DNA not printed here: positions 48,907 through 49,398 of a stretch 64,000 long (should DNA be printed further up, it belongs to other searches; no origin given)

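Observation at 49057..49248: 63-aa ORF with 8 cysteines in a fixed spacing: candidate RiPP precursor or metal/Fe-S mini-domain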

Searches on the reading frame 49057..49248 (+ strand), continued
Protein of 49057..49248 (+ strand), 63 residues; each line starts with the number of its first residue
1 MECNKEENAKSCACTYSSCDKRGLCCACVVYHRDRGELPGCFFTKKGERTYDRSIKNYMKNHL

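Call 36: find_encoding_contigs(protein=P0003, flank=5000, max_places=2)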
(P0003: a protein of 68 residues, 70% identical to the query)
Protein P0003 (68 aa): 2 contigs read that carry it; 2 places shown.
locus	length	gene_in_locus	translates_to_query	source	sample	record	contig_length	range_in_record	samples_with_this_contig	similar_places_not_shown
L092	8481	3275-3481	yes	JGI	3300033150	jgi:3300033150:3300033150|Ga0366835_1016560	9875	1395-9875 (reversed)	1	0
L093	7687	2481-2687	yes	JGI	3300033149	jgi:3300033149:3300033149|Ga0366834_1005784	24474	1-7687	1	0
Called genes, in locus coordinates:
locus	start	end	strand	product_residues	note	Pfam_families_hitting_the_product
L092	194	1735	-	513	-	PF00749:tRNA-synt_1c, PF19269:Anticodon_2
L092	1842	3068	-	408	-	-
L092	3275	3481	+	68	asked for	PF20095:DUF6485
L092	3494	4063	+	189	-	PF00117:GATase, PF07722:Peptidase_C26 (weak)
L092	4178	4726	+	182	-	-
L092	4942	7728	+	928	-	PF03968:LptD_N (faint), PF04453:LptD (faint)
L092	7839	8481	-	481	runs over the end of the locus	PF00884:Sulfatase, PF01663:Phosphodiest, PF16347:SGSH_C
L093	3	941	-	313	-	?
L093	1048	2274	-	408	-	-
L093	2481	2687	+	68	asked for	PF20095:DUF6485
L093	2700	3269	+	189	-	PF00117:GATase, PF07722:Peptidase_C26 (weak)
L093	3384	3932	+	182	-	-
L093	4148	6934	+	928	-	PF03968:LptD_N (faint), PF04453:LptD (faint)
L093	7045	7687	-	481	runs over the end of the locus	PF00884:Sulfatase, PF01663:Phosphodiest, PF16347:SGSH_C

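Call 37: find_encoding_contigs(protein=P0013, flank=5000, max_places=2)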
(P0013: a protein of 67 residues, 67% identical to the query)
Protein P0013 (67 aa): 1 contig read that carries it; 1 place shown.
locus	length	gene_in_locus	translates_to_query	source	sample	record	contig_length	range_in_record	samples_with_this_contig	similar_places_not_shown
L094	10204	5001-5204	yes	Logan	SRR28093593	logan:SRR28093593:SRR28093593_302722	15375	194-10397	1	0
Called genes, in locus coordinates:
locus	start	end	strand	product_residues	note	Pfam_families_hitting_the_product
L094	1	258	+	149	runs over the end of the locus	?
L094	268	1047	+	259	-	PF03099:BPL_LplA_LipB, PF02237:BPL_C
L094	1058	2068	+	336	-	PF04055:Radical_SAM, PF06968:BATS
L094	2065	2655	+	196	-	PF03193:RsgA_GTPase (faint), PF00009:GTP_EFTU (faint), PF01926:MMR_HSR1, PF02421:FeoB_N, PF00350:Dynamin_N (faint)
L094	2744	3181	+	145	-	PF00572:Ribosomal_L13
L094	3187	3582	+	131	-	PF00380:Ribosomal_S9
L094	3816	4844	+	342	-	PF01118:Semialdhyde_dh, PF22698:Semialdhyde_dhC_1, PF02774:Semialdhyde_dhC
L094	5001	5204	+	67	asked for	PF20095:DUF6485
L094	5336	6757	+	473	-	PF17767:NAPRTase_N, PF04095:NAPRTase, PF17956:NAPRTase_C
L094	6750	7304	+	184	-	PF00857:Isochorismatase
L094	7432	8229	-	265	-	PF04909:Amidohydro_2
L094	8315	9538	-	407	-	PF02743:dCache_1, PF22309:HK-GC-Chemotax_sensor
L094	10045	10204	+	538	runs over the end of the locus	PF02321:OEP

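Call 38: find_encoding_contigs(protein=P0015, flank=5000, max_places=2)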
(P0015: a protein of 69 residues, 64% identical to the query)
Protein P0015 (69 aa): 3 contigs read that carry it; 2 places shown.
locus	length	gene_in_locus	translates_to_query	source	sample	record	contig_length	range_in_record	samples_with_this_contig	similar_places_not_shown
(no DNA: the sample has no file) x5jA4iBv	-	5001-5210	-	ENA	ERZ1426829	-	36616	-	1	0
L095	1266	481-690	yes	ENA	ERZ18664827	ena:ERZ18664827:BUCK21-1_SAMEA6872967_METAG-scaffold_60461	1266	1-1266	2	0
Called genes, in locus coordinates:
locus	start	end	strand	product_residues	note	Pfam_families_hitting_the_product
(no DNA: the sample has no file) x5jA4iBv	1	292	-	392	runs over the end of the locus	PF00753:Lactamase_B, PF19583:ODP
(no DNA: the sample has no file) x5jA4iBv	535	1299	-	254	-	PF00899:ThiF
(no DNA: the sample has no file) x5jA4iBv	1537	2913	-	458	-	PF01225:Mur_ligase, PF08245:Mur_ligase_M, PF02875:Mur_ligase_C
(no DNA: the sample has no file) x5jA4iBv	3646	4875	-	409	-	PF01841:Transglut_core (weak)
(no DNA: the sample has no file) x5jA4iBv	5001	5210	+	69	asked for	PF20095:DUF6485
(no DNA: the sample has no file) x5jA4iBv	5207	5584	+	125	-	PF01042:Ribonuc_L-PSP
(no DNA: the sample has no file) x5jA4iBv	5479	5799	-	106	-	-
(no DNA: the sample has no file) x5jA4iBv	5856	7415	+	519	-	PF02446:Glyco_hydro_77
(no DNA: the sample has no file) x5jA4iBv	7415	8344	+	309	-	PF16811:TAtT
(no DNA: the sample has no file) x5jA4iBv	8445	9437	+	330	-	PF03480:DctP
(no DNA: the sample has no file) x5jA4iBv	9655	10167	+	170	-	PF04290:DctQ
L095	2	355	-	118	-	?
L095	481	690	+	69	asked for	PF20095:DUF6485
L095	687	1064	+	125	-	PF01042:Ribonuc_L-PSP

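Call 39: search_solved_structures(query=A1, max_evalue=10, show_alignments=3)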
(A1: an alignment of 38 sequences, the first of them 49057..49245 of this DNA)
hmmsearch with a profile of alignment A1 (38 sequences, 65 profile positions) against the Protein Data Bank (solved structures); distinct sequences matched with E-value up to 10: 2.
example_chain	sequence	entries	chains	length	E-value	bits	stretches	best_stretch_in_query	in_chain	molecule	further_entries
6z7c_A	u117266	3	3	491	2.3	11.4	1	2-41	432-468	Variant surface glycoprotein Sur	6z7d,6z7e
6z79_A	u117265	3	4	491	2.3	11.4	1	2-41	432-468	Variant surface glycoprotein Sur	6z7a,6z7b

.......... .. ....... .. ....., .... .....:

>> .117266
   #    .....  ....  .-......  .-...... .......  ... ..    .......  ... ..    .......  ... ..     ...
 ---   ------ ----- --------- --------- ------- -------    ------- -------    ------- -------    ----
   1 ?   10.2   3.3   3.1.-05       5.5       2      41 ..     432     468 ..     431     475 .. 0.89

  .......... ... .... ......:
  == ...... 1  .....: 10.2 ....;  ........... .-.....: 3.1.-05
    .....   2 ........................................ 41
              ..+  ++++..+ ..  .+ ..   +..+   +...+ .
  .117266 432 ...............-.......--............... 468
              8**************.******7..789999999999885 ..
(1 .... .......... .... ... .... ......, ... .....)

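Call 42: search_protein_families(library=pfam, alignment_id=A1, max_evalue=5)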
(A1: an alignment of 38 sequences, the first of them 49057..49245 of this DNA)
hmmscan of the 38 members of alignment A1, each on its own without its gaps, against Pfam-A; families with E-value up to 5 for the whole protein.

A. member 1, window:49057-49245:+ (63 aa): 2 families
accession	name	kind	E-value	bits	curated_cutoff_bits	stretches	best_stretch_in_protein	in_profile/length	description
PF20095.4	DUF6485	-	2.2e-07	31.7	24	1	7-59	2-62/70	Domain of unknown function (DUF6485)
PF00526.23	Dicty_CTDC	-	0.91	9.8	27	1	12-26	6-20/24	Dictyostelium (slime mold) repeat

B. families by the number of members that match (of 38 scanned): 5 families
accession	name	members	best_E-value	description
PF20095.4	DUF6485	38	6.7e-11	Domain of unknown function (DUF6485)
PF15881.10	DUF4734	2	0.1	Domain of unknown function (DUF4734)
PF21228.3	RuBisCO_activase_AAA_helical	1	0.1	Ribulose bisphosphate carboxylase/oxygenase activase, AAA, helical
PF11359.13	gpUL132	1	0.19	Envelope glycoprotein UL132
PF00526.23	Dicty_CTDC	1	0.91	Dictyostelium (slime mold) repeat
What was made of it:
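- On Pfam DUF6485 (PF20095): All 38 close homologues also match (call 42).
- On CXC / tesmin-TSO1 Zn3Cys9 domain (Pfam TCR): No Pfam hit at E <= 5 for any of the 38 members (call 42).
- Closest known: Bacterial metallothionein SmtA/BmtA. Different: There is no sequence match to the Pfam metallothionein families (call 42).
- None of the 38 members gives a Pfam hit to any zinc-ribbon, rubredoxin, Fer4 or metallothionein family at E <= 5 (call 42). No member hits Pfam TCR/CXC or Pre-SET at E <= 5 (call 42).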

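Call 48: find_homologous_proteins(query=A1, max_evalue=0.001)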
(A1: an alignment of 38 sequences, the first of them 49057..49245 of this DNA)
Query A1 (38 sequences) (63 aa, profile of the alignment): 7869 proteins with E <= 0.001 among 8000 candidates; the best 120 are listed.
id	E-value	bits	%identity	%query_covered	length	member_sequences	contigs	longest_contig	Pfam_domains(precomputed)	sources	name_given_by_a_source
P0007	1.4e-30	123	63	98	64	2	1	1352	PF20095.5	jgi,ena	-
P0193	2.4e-30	122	61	97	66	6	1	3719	PF20095.5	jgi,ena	-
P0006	3.6e-30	121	65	98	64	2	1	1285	PF20095.5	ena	-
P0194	3.6e-30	121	63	98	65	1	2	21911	PF20095.5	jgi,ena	-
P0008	4.1e-30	121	66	94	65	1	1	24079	PF20095.5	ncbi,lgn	ncbi:MAG: DUF6485 family protein [Candidatus Edwardsbacteria bacterium]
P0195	5.7e-30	121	63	98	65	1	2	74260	PF20095.5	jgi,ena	jgi:hypothetical protein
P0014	6.0e-30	121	61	98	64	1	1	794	PF20095.5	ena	-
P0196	6.5e-30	121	61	98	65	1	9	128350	PF20095.5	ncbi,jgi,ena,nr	ncbi:MAG: hypothetical protein A2X32_11995 [Elusimicrobia bacterium GWC2_64_44]|nr:MAG: hypothetical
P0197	6.5e-30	121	58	95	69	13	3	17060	PF20095.5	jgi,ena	-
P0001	6.6e-30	121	100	100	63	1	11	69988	PF20095.5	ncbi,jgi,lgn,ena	-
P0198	8.5e-30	120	55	98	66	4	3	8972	PF20095.5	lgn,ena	-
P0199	8.7e-30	120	55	95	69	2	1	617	PF20095.5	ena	-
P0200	9.4e-30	120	58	98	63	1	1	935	PF20095.5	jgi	jgi:hypothetical protein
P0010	9.5e-30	120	63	98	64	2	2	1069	PF20095.5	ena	-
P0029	9.5e-30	120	55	98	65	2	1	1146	PF20095.5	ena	-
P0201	1.1e-29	120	58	98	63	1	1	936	PF20095.5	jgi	jgi:hypothetical protein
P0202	1.1e-29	120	60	98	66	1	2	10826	PF20095.5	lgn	-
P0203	1.2e-29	120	55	95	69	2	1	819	PF20095.5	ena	-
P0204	1.2e-29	120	58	98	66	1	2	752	PF20095.5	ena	-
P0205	1.2e-29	120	60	95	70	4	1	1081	PF20095.5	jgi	-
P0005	1.4e-29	120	66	94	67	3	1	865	PF20095.5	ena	-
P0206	1.6e-29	119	61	98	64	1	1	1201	PF20095.5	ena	-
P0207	1.7e-29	119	55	98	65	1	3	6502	PF20095.5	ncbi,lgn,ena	-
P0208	1.7e-29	119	61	98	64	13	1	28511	PF20095.5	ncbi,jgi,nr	ncbi:MAG: DUF6485 family protein [bacterium]|jgi:hypothetical protein|nr:DUF6485 family protein [bac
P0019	1.9e-29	119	61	94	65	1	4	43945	PF20095.5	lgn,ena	-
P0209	2.0e-29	119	60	98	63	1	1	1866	PF20095.5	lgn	-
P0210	2.1e-29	119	60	98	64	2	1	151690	PF20095.5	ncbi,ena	-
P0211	2.2e-29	119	53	98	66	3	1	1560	PF20095.5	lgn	-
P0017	2.3e-29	119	58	95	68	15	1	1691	PF20095.5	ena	-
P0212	2.3e-29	119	52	98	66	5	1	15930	PF20095.5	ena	-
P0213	2.4e-29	119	55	95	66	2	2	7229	PF20095.5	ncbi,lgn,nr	ncbi:MAG: DUF6485 family protein [Chloroflexota bacterium]|nr:DUF6485 family protein [Chloroflexota 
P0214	2.5e-29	119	62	95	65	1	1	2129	PF20095.5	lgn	-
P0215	2.5e-29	119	58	95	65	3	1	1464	PF20095.5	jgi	-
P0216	2.5e-29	119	53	98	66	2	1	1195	PF20095.5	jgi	jgi:hypothetical protein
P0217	2.6e-29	119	58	98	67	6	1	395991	PF20095.5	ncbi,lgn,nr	ncbi:MAG: DUF6485 family protein [Elusimicrobiales bacterium]|nr:DUF6485 family protein [Elusimicrob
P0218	2.7e-29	119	53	95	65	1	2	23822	PF20095.5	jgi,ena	-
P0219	2.8e-29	118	61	98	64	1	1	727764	PF20095.5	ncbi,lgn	-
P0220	2.9e-29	118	53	98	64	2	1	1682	PF20095.5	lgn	-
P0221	2.9e-29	118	64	97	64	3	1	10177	PF20095.5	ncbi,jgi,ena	jgi:hypothetical protein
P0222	2.9e-29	118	60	95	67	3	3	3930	PF20095.5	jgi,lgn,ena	jgi:hypothetical protein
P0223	3.0e-29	118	61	98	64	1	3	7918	PF20095.5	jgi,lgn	jgi:hypothetical protein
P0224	3.0e-29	118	56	97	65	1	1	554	PF20095.5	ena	-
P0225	3.0e-29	118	60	95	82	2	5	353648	PF20095.5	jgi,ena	-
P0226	3.1e-29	118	53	95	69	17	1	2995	PF20095.5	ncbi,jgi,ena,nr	ncbi:MAG: hypothetical protein JRE20_13250 [Deltaproteobacteria bacterium]|nr:hypothetical protein [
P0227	3.2e-29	118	59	97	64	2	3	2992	PF20095.5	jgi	-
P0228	3.2e-29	118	62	95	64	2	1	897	PF20095.5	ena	-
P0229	3.6e-29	118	53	95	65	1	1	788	PF20095.5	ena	-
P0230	3.9e-29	118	62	95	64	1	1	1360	PF20095.5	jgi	jgi:hypothetical protein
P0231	3.9e-29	118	56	98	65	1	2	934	PF20095.5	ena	-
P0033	4.0e-29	118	53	98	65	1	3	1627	PF20095.5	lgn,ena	-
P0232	4.0e-29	118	52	98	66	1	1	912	PF20095.5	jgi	jgi:Domain of unknown function (DUF6485)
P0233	4.1e-29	118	56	98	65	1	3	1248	PF20095.5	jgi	-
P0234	4.4e-29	118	52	98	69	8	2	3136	PF20095.5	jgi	jgi:hypothetical protein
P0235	4.6e-29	118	59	94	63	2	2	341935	PF20095.5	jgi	-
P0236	5.1e-29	118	64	97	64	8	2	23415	PF20095.5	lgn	-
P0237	5.2e-29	118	56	97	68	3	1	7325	PF20095.5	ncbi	-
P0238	5.2e-29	118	62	97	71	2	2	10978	PF20095.5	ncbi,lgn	ncbi:MAG: DUF6485 family protein [Elusimicrobiota bacterium]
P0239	5.4e-29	118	53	98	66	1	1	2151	PF20095.5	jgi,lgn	jgi:hypothetical protein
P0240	5.6e-29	118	61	98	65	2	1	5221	PF20095.5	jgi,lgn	jgi:hypothetical protein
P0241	5.7e-29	118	58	98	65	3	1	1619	PF20095.5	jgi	-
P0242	5.9e-29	117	60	98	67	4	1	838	PF20095.5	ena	-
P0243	6.1e-29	117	55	98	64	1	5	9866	PF20095.5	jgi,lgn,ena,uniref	jgi:hypothetical protein|uniref:Cytosolic protein n=1 Tax=candidate division WOR-3 bacterium TaxID=2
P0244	6.4e-29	117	53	95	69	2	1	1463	PF20095.5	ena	-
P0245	6.5e-29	117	57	97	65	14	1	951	PF20095.5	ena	-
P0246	7.0e-29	117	56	98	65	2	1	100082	PF20095.5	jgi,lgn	jgi:hypothetical protein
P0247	7.1e-29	117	67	95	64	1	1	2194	PF20095.5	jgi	jgi:hypothetical protein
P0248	7.1e-29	117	66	98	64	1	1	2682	PF20095.5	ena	-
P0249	7.1e-29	117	52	95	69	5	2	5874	PF20095.5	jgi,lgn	-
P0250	7.2e-29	117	63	98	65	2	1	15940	PF20095.5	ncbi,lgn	-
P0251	7.4e-29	117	53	95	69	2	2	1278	PF20095.5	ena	-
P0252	7.7e-29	117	60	98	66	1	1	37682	PF20095.5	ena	-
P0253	7.8e-29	117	54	97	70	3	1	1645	PF20095.5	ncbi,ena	-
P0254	7.9e-29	117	55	98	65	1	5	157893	PF20095.5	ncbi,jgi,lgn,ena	-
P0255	7.9e-29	117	57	97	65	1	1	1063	PF20095.5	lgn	-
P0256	8.2e-29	117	52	98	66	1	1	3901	PF20095.5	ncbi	-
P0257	8.5e-29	117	58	95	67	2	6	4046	PF20095.5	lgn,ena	-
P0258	8.6e-29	117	57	95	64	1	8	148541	PF20095.5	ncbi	ncbi:MAG: DUF6485 family protein [Thermoplasmata archaeon]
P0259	9.1e-29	117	58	95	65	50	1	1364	PF20095.5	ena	-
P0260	9.2e-29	117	-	-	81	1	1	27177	PF20095.5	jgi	jgi:hypothetical protein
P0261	9.5e-29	117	56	97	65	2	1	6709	PF20095.5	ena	-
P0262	9.8e-29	117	59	97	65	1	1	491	PF20095.5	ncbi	-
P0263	9.8e-29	117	60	95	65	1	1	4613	PF20095.5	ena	-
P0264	9.9e-29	117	56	97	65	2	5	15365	PF20095.5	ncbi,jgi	-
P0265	1.0e-28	117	53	94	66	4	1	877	PF20095.5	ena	-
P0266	1.0e-28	117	58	95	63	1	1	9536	PF20095.5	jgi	-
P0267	1.0e-28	117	60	90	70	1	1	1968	PF20095.5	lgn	-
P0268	1.0e-28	117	55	95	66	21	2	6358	PF20095.5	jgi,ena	jgi:hypothetical protein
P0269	1.1e-28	117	56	97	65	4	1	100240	PF20095.5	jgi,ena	jgi:hypothetical protein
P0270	1.1e-28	117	58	98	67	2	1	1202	PF20095.5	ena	-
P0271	1.1e-28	117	52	97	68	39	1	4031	PF20095.5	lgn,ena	-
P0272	1.1e-28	117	56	98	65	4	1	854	PF20095.5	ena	-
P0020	1.1e-28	117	59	97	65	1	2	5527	PF20095.5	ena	-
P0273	1.2e-28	117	52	98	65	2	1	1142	PF20095.5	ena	-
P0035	1.2e-28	117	55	98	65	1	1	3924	PF20095.5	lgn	-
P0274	1.2e-28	117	55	98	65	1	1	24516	PF20095.5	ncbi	-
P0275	1.2e-28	117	52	97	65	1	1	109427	PF20095.5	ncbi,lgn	ncbi:MAG: DUF6485 family protein [Elusimicrobiota bacterium]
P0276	1.2e-28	116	55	95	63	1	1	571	PF20095.5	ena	-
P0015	1.2e-28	116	64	94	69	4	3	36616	PF20095.5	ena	-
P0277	1.2e-28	116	60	95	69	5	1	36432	PF20095.5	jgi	-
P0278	1.3e-28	116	61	98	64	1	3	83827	PF20095.5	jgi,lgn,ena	-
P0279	1.3e-28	116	52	98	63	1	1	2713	PF20095.5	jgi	jgi:hypothetical protein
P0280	1.3e-28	116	56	98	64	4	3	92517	PF20095.5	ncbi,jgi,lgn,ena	-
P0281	1.3e-28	116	62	95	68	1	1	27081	PF20095.5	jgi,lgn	jgi:hypothetical protein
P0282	1.4e-28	116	57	97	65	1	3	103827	PF20095.5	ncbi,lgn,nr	ncbi:MAG: hypothetical protein HZA22_06125 [Nitrospirae bacterium]|nr:hypothetical protein [Nitrospi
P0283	1.4e-28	116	59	94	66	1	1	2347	PF20095.5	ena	-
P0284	1.4e-28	116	55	98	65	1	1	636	PF20095.5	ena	-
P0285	1.4e-28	116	54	94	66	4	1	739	PF20095.5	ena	-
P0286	1.5e-28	116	62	95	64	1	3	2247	PF20095.5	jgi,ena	jgi:hypothetical protein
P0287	1.5e-28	116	52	97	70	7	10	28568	PF20095.5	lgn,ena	-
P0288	1.5e-28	116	55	98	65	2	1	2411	PF20095.5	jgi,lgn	jgi:hypothetical protein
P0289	1.5e-28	116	61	94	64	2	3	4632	PF20095.5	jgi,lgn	jgi:hypothetical protein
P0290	1.5e-28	116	58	98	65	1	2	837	PF20095.5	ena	-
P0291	1.6e-28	116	53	98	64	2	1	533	PF20095.5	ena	-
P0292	1.7e-28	116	53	98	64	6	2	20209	PF20095.5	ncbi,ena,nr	ncbi:MAG: DUF6485 family protein [candidate division WOR-3 bacterium]|nr:DUF6485 family protein [can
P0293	1.7e-28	116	63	94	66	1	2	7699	PF20095.5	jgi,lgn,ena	-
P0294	1.7e-28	116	53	98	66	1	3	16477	PF20095.5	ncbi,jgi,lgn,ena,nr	ncbi:MAG: hypothetical protein DRI61_03355 [Chloroflexi bacterium]|nr:MAG: hypothetical protein DRI6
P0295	1.7e-28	116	57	97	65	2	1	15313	PF20095.5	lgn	-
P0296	1.7e-28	116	60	98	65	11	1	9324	PF20095.5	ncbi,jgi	jgi:hypothetical protein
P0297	1.7e-28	116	54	97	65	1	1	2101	PF20095.5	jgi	-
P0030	1.8e-28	116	63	98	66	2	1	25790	PF20095.5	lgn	-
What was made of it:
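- There are at least 7,869 clusters at 90% identity, and every listed one is 63-82 aa with PF20095 only (call 48).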

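Call 52: search_protein_families(library=pfam, alignment_id=A3, max_evalue=0.00001)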
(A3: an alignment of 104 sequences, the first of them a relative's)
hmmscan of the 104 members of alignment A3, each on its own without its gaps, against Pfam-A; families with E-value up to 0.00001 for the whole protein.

A. member 1, L014:5843-6418:+ (191 aa): 2 families
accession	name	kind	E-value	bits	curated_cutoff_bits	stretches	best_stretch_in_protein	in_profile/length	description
PF00117.34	GATase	-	2e-56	191.1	22.8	1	3-187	1-187/190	Glutamine amidotransferase class-I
PF07722.19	Peptidase_C26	-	1.3e-07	32.1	20.5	1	72-172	103-219/219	Peptidase C26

B. families by the number of members that match (of 104 scanned): 134 families (the first 25 are shown)
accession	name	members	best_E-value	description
PF22698.1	Semialdhyde_dhC_1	3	2.1e-62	Semialdehyde dehydrogenase, dimerisation domain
PF00009.33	GTP_EFTU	3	1.7e-58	Elongation factor Tu GTP binding domain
PF01118.30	Semialdhyde_dh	3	6.6e-35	Semialdehyde dehydrogenase, NAD binding domain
PF04199.19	Cyclase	3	1.7e-28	Putative cyclase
PF02774.23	Semialdhyde_dhC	3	6.4e-24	Semialdehyde dehydrogenase, dimerisation domain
PF12804.13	NTP_transf_3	3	1.4e-07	MobA-like NTP transferase domain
PF02347.22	GDC-P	2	1.7e-132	Glycine cleavage system P-protein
PF02934.20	GatB_N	2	5.2e-127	GatB/GatE catalytic domain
PF06245.16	DUF1015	2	1.9e-99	Protein of unknown function (DUF1015)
PF00682.25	HMGL-like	2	1.3e-85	HMGL-like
PF01790.23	LGT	2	4.2e-71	Prolipoprotein diacylglyceryl transferase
PF02677.20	QueH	2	3.3e-66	Epoxyqueuosine reductase QueH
PF02637.23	GatB_Yqey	2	1.3e-61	GatB domain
PF12631.12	MnmE_helical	2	7.8e-61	MnmE helical domain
PF00117.34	GATase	2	9.4e-57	Glutamine amidotransferase class-I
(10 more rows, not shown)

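Call 55: fold_search(model_id=the predicted structure, library=viral)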
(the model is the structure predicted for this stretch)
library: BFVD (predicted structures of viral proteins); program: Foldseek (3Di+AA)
matches with E <= 10: 1; with E <= 0.001: 0
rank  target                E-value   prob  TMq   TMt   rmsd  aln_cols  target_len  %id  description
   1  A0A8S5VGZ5            6.8e+00  0.02  0.25  0.11  11.0        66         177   15  Uncharacterized protein [Myoviridae sp. ctkfK18]

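Call 59: search_protein_families(library=padloc, proteins=[window:49057-49248:+], max_evalue=0.01)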
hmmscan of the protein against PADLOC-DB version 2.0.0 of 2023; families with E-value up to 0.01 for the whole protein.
window:49057-49248:+ (63 aa): 0 families
